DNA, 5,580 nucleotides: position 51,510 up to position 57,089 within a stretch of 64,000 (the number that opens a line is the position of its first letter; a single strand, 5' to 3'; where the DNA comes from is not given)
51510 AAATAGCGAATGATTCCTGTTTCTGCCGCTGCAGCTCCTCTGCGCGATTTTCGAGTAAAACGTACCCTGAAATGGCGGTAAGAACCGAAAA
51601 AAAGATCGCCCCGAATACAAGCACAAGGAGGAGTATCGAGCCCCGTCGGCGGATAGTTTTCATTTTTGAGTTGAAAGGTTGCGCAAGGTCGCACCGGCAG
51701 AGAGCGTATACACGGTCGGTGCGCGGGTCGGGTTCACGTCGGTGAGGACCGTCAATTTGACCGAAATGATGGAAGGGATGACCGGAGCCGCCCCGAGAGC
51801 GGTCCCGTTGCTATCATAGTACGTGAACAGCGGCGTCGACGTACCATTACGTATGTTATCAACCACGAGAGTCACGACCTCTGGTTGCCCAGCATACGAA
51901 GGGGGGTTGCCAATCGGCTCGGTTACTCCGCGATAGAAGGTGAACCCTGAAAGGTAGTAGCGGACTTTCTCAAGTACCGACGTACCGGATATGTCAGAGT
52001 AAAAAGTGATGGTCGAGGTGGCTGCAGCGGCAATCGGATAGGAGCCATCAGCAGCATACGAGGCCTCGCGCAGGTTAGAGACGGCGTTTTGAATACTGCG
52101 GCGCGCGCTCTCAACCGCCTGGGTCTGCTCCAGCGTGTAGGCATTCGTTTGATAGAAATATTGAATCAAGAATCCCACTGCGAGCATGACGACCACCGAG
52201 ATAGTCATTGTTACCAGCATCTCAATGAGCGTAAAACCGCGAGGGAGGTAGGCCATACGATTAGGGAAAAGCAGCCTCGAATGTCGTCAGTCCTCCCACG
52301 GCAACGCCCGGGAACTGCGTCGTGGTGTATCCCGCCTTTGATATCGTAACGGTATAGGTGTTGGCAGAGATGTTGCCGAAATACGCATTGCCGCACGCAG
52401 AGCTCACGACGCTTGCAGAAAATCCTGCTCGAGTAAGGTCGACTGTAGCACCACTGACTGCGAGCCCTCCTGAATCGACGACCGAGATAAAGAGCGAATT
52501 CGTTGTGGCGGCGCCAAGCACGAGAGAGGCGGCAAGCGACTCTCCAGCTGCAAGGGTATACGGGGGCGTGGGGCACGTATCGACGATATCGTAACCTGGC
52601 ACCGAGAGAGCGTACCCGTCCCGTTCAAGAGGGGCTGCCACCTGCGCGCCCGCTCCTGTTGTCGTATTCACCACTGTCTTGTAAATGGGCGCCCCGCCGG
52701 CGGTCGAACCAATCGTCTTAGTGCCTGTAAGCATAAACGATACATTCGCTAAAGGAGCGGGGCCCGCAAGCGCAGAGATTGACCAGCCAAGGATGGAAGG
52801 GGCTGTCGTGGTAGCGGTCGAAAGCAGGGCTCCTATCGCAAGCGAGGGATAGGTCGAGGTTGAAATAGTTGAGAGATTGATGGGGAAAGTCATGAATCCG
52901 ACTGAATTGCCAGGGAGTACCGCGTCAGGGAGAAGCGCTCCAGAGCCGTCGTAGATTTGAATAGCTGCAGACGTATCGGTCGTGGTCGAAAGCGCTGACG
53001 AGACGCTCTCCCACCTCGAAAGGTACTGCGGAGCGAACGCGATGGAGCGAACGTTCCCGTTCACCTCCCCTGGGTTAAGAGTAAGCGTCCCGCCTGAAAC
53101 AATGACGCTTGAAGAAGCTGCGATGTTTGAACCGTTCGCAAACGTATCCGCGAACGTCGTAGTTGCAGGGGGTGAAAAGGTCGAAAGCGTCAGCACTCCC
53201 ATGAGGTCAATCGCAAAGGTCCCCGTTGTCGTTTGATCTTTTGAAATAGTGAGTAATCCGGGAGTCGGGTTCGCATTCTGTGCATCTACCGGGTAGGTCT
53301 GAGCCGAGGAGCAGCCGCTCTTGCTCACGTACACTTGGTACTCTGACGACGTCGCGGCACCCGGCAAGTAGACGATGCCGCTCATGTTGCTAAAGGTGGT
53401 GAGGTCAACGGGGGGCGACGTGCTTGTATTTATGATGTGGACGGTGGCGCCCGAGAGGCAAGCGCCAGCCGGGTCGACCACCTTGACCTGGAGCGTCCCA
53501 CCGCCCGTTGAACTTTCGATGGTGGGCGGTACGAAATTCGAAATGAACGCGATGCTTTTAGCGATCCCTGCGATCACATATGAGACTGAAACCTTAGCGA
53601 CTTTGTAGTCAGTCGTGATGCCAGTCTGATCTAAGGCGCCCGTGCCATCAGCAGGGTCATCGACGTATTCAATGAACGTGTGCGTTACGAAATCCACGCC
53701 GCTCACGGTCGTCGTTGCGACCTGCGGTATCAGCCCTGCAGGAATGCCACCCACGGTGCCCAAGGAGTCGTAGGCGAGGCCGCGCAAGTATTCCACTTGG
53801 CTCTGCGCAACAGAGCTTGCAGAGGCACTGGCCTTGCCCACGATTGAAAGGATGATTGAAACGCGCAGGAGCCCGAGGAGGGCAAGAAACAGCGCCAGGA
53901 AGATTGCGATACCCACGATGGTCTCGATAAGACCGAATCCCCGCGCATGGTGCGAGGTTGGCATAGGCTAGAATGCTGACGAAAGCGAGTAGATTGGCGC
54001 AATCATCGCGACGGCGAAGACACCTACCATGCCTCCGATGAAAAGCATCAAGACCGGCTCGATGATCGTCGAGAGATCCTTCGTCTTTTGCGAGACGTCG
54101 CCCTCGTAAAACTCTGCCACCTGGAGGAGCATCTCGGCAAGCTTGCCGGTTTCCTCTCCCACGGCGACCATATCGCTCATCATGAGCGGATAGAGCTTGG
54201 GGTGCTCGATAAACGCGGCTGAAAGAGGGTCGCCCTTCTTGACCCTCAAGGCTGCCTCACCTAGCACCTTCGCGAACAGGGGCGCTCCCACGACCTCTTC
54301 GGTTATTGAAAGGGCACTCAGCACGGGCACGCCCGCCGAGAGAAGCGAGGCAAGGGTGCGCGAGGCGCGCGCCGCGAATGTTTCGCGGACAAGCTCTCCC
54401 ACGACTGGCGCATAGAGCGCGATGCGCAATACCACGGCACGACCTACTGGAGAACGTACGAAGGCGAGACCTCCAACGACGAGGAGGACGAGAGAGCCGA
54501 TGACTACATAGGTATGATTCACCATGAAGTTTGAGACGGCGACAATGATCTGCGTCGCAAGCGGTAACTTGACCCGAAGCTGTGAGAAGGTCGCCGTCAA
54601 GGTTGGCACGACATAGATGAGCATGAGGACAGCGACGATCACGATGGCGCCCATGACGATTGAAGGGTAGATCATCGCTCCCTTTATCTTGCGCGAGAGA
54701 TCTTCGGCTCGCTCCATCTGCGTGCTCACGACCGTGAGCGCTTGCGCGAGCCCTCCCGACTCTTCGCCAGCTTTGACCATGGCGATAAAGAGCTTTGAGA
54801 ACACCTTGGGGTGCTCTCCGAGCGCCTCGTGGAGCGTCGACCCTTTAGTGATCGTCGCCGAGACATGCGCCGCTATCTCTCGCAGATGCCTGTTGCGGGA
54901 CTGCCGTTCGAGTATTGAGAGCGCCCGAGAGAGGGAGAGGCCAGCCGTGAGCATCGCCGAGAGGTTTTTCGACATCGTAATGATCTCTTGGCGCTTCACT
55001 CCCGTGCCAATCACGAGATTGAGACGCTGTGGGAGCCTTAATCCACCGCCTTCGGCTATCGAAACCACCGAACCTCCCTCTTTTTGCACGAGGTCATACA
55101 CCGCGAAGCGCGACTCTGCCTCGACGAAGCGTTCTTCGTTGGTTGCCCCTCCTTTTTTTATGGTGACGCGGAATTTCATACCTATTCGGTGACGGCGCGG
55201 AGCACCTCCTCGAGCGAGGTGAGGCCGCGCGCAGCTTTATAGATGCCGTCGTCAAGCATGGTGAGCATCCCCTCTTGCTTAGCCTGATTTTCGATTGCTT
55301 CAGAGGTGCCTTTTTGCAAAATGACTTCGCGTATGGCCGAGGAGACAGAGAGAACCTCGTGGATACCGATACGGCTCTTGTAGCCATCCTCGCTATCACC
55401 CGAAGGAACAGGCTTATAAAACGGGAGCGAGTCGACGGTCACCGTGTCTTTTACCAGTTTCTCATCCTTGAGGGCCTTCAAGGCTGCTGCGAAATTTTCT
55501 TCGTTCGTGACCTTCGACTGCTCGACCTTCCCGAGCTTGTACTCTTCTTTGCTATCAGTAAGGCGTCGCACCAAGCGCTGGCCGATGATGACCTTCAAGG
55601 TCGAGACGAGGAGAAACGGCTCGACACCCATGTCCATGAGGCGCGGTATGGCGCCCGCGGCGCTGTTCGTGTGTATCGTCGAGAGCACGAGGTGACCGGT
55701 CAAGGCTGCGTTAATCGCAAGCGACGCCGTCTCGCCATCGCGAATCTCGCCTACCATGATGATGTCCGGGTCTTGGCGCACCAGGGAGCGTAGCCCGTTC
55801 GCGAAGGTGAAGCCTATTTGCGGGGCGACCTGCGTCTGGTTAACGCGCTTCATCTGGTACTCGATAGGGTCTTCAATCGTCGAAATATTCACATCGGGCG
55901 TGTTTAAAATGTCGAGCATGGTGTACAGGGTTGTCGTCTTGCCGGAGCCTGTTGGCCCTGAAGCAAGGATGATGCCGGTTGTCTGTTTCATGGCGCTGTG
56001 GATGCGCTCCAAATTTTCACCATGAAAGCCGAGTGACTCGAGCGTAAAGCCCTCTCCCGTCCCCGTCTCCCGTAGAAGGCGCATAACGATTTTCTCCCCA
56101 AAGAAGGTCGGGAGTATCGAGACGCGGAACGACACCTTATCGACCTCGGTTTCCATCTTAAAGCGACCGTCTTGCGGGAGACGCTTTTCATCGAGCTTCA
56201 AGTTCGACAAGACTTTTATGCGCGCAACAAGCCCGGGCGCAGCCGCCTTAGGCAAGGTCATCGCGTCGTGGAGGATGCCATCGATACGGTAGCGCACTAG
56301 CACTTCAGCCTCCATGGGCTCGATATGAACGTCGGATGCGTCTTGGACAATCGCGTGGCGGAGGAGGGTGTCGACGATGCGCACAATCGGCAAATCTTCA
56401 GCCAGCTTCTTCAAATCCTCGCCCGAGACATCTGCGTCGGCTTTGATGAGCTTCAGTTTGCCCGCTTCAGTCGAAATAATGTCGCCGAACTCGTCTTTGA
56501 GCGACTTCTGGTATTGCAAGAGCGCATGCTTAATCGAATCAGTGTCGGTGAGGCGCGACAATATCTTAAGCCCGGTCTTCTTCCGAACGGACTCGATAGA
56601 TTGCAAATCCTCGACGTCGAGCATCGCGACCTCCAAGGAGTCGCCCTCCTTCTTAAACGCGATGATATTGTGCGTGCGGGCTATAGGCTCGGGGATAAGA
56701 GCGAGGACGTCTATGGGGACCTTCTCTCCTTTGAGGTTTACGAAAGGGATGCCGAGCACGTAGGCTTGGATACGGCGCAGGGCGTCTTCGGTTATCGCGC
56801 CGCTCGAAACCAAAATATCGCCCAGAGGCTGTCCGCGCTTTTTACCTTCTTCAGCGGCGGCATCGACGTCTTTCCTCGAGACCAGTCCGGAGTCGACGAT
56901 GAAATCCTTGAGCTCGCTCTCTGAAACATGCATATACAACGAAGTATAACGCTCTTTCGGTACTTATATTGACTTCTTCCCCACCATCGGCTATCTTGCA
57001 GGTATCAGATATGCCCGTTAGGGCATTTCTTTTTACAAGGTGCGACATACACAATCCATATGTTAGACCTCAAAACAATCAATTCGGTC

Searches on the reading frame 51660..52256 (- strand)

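Call 85: search_protein_families(library=pfam, proteins=[window:51660-52256:-], max_evalue=0.001)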
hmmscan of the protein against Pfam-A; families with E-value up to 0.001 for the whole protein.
window:51660-52256:- (198 aa): 2 families
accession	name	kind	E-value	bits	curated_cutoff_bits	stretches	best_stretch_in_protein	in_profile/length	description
PF07963.17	N_methyl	-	1.1e-07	31.5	21.2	1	6-27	5-26/27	Prokaryotic N-terminal methylation motif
PF25231.1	DUF7847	-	7e-05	22.7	28.7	1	13-63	132-180/252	Domain of unknown function (DUF7847)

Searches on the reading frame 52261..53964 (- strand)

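Call 85: search_protein_families(library=pfam, proteins=[window:52261-53964:-], max_evalue=0.001)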
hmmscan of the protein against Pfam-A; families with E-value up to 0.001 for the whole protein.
window:52261-53964:- (567 aa): 2 families
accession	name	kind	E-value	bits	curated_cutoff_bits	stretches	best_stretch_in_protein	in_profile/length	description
PF13620.12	CarboxypepD_reg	-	2.7e-15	56.9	32.3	2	494-557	5-70/82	Carboxypeptidase regulatory-like domain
PF24107.1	DUF7382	-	7.3e-05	23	27.4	0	153-178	17-42/65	Domain of unknown function (DUF7382)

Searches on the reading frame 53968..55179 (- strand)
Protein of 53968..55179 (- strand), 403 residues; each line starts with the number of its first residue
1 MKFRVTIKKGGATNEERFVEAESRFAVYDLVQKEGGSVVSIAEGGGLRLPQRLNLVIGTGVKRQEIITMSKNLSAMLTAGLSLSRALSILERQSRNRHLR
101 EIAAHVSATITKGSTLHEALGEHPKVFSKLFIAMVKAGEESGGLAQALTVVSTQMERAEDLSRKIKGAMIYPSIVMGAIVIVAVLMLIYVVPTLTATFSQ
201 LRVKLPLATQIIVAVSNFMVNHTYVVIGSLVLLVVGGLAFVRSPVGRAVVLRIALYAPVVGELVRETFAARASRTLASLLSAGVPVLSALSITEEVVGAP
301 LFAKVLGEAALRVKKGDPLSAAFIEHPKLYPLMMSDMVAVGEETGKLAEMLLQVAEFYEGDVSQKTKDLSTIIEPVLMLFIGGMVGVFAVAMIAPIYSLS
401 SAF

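Call 85: search_protein_families(library=pfam, proteins=[window:53968-55179:-], max_evalue=0.001)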
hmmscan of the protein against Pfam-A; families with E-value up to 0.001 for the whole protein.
window:53968-55179:- (403 aa): 1 family
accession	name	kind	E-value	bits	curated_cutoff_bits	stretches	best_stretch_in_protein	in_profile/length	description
PF00482.28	T2SSF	-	4.3e-58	195.2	25.2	2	71-192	3-125/125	Type II secretion system (T2SS), protein F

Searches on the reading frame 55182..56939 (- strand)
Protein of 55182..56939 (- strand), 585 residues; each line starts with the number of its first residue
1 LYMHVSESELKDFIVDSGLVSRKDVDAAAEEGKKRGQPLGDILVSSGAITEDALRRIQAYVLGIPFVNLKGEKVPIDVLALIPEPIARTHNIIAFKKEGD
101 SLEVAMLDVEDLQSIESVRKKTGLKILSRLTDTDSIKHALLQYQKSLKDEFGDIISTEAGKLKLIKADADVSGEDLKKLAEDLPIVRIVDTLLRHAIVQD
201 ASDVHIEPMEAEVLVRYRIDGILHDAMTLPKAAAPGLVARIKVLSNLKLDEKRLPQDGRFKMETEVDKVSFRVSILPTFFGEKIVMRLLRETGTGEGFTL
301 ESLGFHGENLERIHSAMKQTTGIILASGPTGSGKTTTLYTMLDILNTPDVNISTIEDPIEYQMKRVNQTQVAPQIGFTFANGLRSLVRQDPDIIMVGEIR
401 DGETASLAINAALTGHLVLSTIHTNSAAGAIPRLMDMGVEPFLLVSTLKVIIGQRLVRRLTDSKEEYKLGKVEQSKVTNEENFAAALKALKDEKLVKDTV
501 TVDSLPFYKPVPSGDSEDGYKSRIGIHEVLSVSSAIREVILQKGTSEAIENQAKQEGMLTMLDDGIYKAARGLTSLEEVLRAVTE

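Call 85: search_protein_families(library=pfam, proteins=[window:55182-56939:-], max_evalue=0.001)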
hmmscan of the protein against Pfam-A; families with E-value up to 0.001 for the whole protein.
window:55182-56939:- (585 aa): 2 families
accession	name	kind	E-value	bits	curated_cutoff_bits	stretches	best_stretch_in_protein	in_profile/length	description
PF00437.27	T2SSE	-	2.5e-121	405.2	24.9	1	180-581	3-370/370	Type II/IV secretion system protein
PF05157.20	MshEN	-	4.8e-13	49.4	23.1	1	62-146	1-86/90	MshEN domain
